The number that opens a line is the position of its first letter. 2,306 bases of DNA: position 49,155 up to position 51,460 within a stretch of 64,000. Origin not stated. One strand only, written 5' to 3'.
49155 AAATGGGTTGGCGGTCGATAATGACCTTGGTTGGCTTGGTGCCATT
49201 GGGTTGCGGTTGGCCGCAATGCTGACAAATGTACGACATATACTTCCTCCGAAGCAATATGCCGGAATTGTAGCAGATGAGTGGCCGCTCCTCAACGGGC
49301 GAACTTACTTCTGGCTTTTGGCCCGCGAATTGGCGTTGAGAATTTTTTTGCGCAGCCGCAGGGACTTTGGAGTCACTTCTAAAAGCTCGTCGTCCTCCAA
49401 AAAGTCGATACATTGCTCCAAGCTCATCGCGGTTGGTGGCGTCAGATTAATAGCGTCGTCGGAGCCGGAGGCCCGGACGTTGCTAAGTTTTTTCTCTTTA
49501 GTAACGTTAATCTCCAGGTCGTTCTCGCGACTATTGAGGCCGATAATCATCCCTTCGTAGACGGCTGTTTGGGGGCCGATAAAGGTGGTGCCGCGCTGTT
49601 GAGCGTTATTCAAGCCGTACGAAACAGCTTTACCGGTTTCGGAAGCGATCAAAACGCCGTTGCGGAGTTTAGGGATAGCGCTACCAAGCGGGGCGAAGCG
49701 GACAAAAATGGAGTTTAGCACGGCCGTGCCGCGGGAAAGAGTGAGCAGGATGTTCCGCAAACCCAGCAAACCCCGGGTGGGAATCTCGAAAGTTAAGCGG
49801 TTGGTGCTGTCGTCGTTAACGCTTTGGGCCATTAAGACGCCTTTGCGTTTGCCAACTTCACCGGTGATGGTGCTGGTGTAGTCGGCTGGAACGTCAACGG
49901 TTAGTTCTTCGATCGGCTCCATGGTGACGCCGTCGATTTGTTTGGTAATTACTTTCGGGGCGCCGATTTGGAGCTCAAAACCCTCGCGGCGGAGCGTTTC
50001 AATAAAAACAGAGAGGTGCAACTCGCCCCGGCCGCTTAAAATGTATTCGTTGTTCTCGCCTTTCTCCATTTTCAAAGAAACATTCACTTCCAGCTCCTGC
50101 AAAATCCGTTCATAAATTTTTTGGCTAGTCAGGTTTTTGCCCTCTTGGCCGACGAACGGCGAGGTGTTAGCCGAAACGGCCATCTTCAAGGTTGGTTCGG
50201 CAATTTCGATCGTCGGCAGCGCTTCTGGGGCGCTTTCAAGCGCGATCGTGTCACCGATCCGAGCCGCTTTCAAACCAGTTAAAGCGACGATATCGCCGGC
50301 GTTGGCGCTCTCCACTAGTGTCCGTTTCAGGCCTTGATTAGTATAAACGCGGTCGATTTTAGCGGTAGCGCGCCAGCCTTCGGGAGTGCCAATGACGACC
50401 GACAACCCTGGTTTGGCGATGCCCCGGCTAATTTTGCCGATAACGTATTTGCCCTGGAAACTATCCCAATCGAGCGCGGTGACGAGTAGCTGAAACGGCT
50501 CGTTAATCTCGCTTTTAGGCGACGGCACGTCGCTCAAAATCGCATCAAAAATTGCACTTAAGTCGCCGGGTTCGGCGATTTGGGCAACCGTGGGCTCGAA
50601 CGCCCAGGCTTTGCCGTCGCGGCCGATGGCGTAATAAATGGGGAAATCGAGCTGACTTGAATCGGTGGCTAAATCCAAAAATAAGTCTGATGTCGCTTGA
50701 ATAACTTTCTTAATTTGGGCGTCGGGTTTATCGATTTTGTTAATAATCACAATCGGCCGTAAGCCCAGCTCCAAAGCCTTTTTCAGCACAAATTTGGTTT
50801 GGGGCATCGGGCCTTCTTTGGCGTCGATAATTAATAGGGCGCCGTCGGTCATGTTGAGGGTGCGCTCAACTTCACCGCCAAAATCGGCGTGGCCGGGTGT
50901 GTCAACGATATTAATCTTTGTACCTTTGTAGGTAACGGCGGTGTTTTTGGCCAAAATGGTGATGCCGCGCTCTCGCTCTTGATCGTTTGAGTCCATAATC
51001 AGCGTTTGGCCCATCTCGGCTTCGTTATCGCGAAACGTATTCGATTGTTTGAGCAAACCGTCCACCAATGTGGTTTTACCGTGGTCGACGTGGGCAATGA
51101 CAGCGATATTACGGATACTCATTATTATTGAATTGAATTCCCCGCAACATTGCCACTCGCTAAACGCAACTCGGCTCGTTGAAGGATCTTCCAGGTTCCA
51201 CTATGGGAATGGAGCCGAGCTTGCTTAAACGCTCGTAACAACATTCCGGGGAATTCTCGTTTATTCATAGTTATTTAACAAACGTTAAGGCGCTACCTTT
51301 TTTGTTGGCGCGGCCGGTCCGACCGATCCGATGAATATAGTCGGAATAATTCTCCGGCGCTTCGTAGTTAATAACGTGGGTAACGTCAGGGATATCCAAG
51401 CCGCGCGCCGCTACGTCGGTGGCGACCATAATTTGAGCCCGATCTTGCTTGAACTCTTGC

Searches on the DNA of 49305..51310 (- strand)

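Call 10: search_rna_families(source=window, start=51090, end=51310, threshold=evalue, max_evalue=10, show_alignments=3)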
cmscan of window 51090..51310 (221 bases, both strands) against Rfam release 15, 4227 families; matches with E-value up to 10: 1.
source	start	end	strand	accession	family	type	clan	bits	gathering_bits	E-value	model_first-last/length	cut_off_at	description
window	51229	51285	-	RF00348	snoR9_plant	Gene; snRNA; snoRNA; CD-box;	-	16.6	43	3.2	1-129/129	no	Small nucleolar RNA snoR9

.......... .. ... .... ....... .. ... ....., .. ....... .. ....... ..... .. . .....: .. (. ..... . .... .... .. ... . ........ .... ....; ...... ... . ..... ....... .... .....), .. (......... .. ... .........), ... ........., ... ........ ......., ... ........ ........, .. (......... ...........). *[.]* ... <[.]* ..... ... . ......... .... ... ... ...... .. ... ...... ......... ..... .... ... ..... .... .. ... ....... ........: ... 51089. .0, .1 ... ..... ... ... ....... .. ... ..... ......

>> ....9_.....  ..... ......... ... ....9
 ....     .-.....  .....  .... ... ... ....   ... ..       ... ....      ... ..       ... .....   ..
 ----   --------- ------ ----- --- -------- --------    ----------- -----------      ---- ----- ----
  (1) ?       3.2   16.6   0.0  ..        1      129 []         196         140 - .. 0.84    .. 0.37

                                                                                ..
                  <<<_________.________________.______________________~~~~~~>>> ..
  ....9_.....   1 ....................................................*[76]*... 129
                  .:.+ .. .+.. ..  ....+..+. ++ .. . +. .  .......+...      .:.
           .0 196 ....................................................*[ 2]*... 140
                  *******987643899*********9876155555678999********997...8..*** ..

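Call 63: search_dna_similar(query=window:51123-51270:-, collection=phages, mode=distant, max_evalue=1)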
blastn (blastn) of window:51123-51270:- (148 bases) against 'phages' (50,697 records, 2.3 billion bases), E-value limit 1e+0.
No match.

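Call 64: search_dna_similar(query=window:51123-51270:-, collection=plasmids, mode=distant, max_evalue=1)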
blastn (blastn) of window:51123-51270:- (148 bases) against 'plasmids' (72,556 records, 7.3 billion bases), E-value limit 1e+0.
Records with a match: 2; places in all: 2; records where one place covers at least 80% of the query: 0.
Best place of each record, by identity: 90-95% 1; 80-90% 1.
By first word of the organism name: Alistipes 1; Sinorhizobium 1.
By predicted mobility (MOB-suite, as given by PLSDB): non-mobilizable 1; conjugative 1.
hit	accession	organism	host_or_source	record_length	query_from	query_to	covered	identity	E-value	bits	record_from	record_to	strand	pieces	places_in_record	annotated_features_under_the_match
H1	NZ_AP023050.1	Alistipes indistinctus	Homo sapiens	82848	1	33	22%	88.2%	4e-1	41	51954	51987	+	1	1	hypothetical protein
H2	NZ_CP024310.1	Sinorhizobium fredii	Phaseolus vulgaris,cell culture,plant ...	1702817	76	105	20%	90.0%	4e-1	42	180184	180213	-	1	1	record has no annotation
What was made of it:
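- Tried and rejected: blastn against phages and plasmids: nothing meaningful (calls 63, 64).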

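Call 71: search_with_rna_model(model_id=R1, sources=[L091, L092, L093], max_evalue=10, filters=off, show_alignments=6)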
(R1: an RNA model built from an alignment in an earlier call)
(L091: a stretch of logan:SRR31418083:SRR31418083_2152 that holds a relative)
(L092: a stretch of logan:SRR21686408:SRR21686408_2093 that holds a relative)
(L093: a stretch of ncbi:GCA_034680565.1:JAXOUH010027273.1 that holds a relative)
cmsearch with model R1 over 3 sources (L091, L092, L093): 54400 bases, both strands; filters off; matches with E-value up to 10: 15.
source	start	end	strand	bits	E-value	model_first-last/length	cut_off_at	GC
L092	4274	4353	+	64.1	2e-16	1-80/80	no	0.59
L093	9894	9972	+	45.5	6.5e-11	1-80/80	no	0.49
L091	9431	9525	+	23.2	0.00025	16-68/80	no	0.53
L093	14476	14550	-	11.1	0.93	1-80/80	no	0.39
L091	3760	3802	+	9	3.8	1-80/80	no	0.56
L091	7520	7558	+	9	3.8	1-80/80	no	0.54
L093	14822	14883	-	8.6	4.9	1-80/80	no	0.4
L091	3999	4020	+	8.5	5.3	1-80/80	no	0.45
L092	2135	2159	-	8.5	5.4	1-80/80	no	0.52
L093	19899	19927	+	8.4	5.7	1-80/80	no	0.45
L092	10593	10646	-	8.1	7.1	1-80/80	no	0.5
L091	7361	7383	+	7.9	7.8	1-80/80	no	0.43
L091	11330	11373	-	7.9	8.2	1-80/80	no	0.5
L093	15003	15044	+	7.7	9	1-80/80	no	0.38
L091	7277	7330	+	7.7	9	1-80/80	no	0.48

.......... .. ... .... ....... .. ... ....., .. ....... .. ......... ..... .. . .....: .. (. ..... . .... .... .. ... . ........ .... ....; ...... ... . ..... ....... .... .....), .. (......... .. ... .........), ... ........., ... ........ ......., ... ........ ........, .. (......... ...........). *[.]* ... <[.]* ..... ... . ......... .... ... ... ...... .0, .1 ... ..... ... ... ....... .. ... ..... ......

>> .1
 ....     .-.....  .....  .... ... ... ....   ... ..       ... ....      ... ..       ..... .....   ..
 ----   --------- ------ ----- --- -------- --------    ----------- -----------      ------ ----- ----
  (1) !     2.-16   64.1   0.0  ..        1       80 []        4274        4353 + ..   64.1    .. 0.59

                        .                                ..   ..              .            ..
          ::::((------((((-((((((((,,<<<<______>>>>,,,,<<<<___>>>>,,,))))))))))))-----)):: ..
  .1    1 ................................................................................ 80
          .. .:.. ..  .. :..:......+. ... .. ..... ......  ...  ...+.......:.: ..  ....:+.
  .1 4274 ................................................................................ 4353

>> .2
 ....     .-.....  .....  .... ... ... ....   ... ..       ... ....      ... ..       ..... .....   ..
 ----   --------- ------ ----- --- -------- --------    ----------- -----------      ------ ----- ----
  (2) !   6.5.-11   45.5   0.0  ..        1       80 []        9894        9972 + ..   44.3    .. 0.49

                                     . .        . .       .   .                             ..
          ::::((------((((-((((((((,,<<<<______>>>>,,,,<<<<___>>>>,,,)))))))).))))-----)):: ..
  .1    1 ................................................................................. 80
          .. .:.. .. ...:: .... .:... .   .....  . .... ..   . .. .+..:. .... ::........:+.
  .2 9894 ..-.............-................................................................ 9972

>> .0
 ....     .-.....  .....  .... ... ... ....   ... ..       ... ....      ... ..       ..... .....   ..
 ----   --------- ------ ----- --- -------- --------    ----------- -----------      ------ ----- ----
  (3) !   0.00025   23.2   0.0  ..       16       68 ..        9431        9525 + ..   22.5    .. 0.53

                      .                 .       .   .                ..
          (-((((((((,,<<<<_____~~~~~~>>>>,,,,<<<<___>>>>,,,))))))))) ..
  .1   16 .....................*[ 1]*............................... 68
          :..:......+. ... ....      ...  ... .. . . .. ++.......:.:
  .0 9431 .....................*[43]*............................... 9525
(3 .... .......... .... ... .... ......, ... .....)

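Call 82: search_rna_families(sources=[L091, L092, L093], threshold=gathering)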
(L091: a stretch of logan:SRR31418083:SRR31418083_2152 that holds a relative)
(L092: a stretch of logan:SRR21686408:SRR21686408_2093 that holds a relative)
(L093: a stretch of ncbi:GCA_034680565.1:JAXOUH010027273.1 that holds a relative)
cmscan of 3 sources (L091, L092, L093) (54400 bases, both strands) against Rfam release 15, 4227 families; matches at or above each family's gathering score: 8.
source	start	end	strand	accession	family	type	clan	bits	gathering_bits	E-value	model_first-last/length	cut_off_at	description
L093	2096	2480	+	RF00023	tmRNA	Gene;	CL00001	126.8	47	2.9e-49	1-374/374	no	transfer-messenger RNA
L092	9816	9888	+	RF00005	tRNA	Gene; tRNA;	CL00001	72.9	29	4.3e-14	1-71/71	no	tRNA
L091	15876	15947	+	RF00005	tRNA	Gene; tRNA;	CL00001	70.5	29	1.9e-13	1-71/71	no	tRNA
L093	6462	6535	+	RF00005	tRNA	Gene; tRNA;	CL00001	68.5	29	7e-13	1-71/71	no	tRNA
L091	14851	14923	-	RF00005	tRNA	Gene; tRNA;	CL00001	66.5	29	2.4e-12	1-71/71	no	tRNA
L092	8702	8773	-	RF00005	tRNA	Gene; tRNA;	CL00001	65.9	29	3.5e-12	1-71/71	no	tRNA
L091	2254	2327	+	RF00005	tRNA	Gene; tRNA;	CL00001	63.3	29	1.9e-11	1-71/71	no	tRNA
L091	6031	6104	+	RF00005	tRNA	Gene; tRNA;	CL00001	62.2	29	3.8e-11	1-71/71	no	tRNA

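Call 83: search_rna_families(source=L092, start=4200, end=4420, threshold=evalue, max_evalue=10)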
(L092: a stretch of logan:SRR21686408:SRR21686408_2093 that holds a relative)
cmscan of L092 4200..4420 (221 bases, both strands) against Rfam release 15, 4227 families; matches with E-value up to 10: 1.
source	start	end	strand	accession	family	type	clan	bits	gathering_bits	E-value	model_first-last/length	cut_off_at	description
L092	4312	4336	-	RF01613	ceN109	Gene; snRNA; snoRNA; CD-box;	-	13.1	52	3.2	1-67/67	no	Nematode snoRNA ceN109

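Call 87: build_rna_model(alignment_id=A7, structure=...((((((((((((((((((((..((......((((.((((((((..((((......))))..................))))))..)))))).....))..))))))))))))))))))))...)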
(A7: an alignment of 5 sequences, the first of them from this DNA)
Model R2 built from alignment A7 (5 sequences, 126 columns); structure: as given.
model positions 120; base pairs 38; branch points 0; effective number of sequences 1.42; information 0.591 bits per position. Calibrated on 0.2 Mb of random sequence (short: E-values are rough).
structure used (alignment columns):
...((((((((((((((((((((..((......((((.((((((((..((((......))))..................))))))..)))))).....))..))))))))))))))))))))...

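Call 88: search_with_rna_model(model_id=R2, sources=[window, L007, L008, L009, L010, L011, L012, L013, L014, L015, L016, L017, L018, L019, L020, L021, L022, L023, L024, L025, L026, L027, L028, L029, L030, L031, L032, L033, L034, L035, L036, L037, L038, L039, L040, L041, L042, L043, L044, L045, L046, L047, L048, L049, L050, L051, L052, L053, L054, L055, L056, L057, L058, L059, L060, L061, L062, L063, L064, L065, L066, L067, L068, L069, L070, L071, L072, L073, L074, L075, L076, L077, L078, L079, L080, L081, L082, L083, L084, L085, L086, L087, L088, L091, L092, L093, L094], max_evalue=5, make_alignment=true)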
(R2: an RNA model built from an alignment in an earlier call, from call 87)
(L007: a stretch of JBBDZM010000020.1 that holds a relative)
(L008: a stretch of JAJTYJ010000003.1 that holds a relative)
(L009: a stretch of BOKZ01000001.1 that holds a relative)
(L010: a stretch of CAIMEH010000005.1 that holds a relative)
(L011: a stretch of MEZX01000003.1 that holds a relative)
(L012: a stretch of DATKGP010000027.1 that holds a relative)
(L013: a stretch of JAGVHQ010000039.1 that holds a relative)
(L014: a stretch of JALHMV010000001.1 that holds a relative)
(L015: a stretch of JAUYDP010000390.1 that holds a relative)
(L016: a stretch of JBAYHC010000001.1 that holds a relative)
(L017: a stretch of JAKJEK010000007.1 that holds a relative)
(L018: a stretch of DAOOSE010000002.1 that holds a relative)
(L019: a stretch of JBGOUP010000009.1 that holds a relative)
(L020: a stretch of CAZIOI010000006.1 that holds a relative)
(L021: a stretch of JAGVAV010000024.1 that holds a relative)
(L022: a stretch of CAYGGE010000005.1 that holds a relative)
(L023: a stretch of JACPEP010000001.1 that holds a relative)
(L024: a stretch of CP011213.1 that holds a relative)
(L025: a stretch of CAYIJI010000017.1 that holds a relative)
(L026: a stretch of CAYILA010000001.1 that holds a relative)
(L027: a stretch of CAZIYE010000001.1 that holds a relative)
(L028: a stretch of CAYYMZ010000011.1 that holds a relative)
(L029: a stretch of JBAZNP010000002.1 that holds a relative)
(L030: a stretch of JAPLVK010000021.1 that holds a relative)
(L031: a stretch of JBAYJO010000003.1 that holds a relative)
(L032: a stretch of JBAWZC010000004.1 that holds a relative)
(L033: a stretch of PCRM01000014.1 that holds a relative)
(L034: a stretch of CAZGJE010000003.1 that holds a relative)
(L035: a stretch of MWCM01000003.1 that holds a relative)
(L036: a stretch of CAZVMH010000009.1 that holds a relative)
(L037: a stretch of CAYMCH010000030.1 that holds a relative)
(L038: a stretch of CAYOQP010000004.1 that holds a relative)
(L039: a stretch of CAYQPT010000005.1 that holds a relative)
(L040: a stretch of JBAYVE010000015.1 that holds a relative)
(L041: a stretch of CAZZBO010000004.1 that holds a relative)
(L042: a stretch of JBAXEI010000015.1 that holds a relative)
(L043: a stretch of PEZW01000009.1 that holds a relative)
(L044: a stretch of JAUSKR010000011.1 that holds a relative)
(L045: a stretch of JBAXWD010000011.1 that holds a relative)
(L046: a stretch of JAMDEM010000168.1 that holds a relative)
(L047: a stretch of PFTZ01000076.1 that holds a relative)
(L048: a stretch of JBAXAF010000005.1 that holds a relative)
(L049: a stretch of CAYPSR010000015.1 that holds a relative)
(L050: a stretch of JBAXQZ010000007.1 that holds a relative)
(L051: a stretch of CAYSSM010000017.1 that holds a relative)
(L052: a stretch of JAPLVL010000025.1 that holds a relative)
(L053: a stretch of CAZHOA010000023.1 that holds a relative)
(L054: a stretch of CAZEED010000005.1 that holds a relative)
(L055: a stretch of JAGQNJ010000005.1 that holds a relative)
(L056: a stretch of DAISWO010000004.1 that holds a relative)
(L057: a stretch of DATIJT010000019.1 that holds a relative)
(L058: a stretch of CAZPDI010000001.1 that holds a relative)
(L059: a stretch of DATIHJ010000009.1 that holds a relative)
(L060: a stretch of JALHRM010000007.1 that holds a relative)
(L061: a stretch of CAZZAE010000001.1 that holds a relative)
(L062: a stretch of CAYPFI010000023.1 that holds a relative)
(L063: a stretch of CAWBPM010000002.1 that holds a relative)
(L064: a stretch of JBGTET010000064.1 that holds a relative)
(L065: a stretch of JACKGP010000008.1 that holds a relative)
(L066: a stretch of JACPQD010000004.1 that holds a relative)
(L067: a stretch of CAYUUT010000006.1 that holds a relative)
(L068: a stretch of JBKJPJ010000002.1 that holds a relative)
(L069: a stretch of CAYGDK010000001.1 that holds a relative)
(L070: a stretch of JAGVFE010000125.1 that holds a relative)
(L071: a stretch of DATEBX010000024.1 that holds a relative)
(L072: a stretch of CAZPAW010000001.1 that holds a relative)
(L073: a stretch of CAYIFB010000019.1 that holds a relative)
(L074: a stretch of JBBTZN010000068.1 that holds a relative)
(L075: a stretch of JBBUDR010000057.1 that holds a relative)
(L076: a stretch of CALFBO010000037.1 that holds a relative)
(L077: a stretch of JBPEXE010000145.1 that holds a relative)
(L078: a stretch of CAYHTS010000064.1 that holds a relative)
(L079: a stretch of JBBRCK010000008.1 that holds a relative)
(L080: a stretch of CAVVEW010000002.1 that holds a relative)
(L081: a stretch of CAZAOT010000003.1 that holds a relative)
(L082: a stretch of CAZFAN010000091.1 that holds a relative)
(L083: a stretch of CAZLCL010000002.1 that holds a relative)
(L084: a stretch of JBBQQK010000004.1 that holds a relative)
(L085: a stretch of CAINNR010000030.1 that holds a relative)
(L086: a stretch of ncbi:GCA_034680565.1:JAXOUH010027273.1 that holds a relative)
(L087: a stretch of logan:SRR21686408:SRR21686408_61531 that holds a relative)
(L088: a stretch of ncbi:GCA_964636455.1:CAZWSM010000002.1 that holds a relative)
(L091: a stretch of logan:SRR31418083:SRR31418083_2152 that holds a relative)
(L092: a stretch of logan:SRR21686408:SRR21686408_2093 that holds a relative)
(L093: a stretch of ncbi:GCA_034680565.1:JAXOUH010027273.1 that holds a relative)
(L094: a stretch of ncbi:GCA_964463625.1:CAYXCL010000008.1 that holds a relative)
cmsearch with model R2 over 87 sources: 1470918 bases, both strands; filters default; matches with E-value up to 5: 6.
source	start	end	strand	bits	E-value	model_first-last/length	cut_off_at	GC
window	51136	51255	-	131.1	9.3e-32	1-120/120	no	0.51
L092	4255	4374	+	123.6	1.1e-29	1-120/120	no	0.53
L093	9874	9993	+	107.3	2.8e-25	1-120/120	no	0.55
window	4706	4868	-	99.6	3.4e-23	1-120/120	no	0.45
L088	5984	6146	+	99.6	3.4e-23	1-120/120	no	0.45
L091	9408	9550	+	45.5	1.5e-08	1-120/120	no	0.51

Alignment A8: 6 matches aligned to the model, 168 columns, each read 5' to 3' on its own strand. Consensus structure (alignment columns), stored with it:
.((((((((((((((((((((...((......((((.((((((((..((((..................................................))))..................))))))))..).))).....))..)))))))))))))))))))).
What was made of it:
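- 51135..51256 (-): Copy 2 hairpin. From the outside in: a 10-bp outer helix, an 11-bp inner helix, 2x2 and 6x5 internal loops, the 12-bp helix P2, and an apical junction. Model R2 hit 51136-51255, 131 bits (call 88).
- Orthologous copies lie at the same junction in L091, L092 and L093 (model R1: E 2.5e-4, 2e-16, 6.5e-11, call 71; model R2: 45-124 bits, call 88).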

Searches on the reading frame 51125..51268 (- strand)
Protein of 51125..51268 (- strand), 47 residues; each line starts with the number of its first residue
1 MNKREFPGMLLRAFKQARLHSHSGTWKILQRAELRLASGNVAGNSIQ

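Call 55: search_protein_representatives(protein=window:51125-51268:-)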
Query: 47 residues. Proteins with E-value up to 0.001 (for the whole library): 0; up to 1e-10: 0; up to 1e-30: 0. The best 0 are listed.
